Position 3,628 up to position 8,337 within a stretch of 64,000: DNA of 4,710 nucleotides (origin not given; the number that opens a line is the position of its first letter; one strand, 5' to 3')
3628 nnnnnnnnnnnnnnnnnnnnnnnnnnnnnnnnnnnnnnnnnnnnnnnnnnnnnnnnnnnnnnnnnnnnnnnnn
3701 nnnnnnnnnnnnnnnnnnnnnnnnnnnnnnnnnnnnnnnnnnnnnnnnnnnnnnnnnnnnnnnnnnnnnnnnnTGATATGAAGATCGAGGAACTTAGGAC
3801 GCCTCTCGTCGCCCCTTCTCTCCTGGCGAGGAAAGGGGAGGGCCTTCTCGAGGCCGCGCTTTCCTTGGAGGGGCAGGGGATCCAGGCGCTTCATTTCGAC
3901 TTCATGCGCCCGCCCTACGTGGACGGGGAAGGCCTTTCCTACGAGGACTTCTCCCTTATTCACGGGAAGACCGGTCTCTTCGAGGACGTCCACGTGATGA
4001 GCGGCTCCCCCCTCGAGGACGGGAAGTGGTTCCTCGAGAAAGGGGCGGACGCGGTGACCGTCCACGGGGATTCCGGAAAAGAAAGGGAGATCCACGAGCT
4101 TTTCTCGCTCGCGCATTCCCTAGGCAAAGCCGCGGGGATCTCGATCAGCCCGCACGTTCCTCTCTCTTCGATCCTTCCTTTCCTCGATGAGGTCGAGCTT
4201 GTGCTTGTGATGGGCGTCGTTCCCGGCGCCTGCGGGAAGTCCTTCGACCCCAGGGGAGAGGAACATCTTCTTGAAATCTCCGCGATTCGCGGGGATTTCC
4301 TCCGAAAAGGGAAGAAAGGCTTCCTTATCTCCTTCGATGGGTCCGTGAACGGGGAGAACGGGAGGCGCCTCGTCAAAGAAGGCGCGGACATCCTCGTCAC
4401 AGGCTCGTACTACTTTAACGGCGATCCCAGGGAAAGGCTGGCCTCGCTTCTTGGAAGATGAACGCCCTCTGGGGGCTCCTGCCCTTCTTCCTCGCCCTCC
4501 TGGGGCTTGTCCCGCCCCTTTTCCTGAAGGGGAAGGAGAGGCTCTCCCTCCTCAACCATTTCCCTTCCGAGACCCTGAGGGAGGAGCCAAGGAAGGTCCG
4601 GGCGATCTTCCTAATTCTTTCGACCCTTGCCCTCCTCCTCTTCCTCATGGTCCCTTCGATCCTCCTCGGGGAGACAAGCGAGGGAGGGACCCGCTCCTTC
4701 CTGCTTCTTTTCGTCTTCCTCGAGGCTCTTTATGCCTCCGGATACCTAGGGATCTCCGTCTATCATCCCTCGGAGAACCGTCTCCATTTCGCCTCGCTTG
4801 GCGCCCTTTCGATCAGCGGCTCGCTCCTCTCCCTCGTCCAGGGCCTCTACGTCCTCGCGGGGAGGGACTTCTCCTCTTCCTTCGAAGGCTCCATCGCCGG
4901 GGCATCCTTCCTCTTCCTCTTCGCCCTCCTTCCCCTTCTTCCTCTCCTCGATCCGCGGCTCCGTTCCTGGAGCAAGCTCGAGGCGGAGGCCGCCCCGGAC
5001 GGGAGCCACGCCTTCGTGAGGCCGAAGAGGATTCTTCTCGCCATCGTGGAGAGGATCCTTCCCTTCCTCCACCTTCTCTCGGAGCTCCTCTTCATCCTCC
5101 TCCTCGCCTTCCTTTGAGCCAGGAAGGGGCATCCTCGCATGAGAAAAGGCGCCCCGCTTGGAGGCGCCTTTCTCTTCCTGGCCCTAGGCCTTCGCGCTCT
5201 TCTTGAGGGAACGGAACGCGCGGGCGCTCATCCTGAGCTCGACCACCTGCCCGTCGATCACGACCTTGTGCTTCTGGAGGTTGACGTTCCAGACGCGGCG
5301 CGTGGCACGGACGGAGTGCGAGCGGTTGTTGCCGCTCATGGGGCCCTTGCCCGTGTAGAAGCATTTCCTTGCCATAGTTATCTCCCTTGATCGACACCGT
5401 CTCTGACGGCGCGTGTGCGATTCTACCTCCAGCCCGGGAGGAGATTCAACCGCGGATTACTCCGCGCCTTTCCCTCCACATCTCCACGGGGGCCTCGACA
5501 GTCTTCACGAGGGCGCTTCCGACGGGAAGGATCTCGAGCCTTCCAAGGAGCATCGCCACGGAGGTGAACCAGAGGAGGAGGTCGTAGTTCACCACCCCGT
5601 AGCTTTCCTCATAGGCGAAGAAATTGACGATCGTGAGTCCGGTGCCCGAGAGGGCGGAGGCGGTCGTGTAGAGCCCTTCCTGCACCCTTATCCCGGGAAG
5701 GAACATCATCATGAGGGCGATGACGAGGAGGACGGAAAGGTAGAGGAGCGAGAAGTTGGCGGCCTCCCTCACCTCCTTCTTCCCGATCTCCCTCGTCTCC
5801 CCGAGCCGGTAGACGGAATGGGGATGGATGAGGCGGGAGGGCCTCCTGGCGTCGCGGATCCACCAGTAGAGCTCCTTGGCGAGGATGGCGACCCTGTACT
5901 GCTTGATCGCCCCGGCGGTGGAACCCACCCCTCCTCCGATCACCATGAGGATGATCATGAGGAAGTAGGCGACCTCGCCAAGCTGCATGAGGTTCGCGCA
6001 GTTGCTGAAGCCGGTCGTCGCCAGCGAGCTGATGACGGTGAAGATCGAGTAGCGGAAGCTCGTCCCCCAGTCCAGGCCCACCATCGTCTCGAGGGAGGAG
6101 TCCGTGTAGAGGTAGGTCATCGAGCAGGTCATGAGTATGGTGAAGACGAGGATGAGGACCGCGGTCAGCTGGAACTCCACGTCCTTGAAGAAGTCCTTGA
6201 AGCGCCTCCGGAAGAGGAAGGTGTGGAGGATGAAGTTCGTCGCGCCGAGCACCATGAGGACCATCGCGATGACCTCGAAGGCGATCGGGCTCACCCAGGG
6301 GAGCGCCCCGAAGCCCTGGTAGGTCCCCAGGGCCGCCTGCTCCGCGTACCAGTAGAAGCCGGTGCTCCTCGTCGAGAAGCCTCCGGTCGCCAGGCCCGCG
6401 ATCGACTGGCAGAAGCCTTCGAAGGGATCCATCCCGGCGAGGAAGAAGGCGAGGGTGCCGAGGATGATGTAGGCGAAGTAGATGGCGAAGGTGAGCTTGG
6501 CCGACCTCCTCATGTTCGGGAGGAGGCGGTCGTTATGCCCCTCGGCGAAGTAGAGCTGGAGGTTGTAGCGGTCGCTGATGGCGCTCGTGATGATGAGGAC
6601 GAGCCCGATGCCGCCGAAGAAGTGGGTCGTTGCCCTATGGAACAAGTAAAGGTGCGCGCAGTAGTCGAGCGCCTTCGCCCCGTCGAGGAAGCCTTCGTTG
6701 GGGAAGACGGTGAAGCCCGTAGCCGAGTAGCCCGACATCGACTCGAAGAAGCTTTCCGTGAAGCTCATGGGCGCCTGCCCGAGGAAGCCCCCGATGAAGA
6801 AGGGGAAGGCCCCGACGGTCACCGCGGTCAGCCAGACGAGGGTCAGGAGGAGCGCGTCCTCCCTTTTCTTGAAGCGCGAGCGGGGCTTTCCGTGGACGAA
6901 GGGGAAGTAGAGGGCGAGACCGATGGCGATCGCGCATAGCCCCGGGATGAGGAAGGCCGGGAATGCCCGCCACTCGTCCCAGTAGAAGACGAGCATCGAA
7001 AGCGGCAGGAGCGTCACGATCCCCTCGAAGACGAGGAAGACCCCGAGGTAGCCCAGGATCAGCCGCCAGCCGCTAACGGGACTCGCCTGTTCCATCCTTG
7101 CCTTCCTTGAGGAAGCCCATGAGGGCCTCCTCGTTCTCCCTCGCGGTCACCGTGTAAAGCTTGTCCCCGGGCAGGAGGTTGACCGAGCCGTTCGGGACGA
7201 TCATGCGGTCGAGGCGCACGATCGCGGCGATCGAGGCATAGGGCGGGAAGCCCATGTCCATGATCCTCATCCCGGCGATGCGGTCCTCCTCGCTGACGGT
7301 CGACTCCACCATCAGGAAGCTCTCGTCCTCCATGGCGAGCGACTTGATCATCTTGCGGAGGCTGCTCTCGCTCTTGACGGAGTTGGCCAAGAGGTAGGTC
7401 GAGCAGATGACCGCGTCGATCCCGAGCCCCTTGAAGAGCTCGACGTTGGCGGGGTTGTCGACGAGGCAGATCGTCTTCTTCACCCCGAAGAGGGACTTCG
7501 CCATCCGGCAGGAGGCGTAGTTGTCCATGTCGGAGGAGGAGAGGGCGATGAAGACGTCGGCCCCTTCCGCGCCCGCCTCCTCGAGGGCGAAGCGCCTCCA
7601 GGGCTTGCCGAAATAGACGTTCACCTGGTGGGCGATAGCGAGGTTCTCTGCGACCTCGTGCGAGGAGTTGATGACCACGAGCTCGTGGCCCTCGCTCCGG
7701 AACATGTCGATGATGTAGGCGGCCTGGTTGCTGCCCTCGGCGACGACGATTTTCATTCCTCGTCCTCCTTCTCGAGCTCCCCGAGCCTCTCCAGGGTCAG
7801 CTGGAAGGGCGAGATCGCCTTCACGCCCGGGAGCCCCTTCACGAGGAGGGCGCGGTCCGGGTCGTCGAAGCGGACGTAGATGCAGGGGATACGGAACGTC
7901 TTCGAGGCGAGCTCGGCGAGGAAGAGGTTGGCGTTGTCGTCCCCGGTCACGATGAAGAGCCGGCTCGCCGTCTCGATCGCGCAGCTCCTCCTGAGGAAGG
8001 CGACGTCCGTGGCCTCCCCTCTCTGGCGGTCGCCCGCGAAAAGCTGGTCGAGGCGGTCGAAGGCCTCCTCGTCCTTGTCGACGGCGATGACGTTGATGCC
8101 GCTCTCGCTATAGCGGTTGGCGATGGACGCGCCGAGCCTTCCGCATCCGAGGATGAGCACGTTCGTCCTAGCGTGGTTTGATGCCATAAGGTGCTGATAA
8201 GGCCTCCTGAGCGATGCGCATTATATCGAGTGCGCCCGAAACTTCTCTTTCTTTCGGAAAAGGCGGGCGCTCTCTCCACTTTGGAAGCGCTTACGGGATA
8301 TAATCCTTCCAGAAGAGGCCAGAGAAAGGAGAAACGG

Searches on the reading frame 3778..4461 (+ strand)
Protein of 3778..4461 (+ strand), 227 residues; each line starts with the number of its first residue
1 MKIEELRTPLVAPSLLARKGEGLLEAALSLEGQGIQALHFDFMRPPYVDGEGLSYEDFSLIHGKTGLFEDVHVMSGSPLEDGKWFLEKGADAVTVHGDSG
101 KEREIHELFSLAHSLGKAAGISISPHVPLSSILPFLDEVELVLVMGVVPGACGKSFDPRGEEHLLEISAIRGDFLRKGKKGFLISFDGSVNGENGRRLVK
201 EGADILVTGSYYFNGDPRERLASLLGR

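Call 28: search_protein_families(library=pfam, proteins=[window:3778-4461:+], max_evalue=0.0001)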
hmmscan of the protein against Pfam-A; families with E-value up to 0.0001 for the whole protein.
window:3778-4461:+ (227 aa): 1 family
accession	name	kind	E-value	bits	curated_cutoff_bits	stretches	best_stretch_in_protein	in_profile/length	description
PF00834.25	Ribul_P_3_epim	-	4.9e-28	98.3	21.1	1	11-213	2-198/198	Ribulose-phosphate 3 epimerase family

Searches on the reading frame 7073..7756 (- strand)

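Call 28: search_protein_families(library=pfam, proteins=[window:7073-7756:-], max_evalue=0.0001)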
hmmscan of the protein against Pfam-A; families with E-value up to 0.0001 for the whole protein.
window:7073-7756:- (227 aa): 2 families
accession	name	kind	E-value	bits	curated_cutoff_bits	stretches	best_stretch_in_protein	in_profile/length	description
PF02254.24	TrkA_N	-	1.2e-18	67.9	23.8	1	9-118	7-115/116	TrkA-N domain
PF02080.26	TrkA_C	-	4.3e-07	30.2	27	1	149-213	1-67/71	TrkA-C domain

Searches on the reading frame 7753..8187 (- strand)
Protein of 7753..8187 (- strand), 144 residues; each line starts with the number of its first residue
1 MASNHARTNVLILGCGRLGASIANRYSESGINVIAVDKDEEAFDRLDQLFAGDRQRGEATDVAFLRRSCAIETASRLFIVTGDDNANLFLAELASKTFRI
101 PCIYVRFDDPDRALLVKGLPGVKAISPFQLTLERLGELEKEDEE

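Call 28: search_protein_families(library=pfam, proteins=[window:7753-8187:-], max_evalue=0.0001)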
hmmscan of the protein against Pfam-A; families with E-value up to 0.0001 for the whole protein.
window:7753-8187:- (144 aa): 1 family
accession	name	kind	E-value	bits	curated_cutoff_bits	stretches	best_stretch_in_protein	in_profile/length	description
PF02254.24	TrkA_N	-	4.5e-17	62.9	23.8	1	10-120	1-109/116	TrkA-N domain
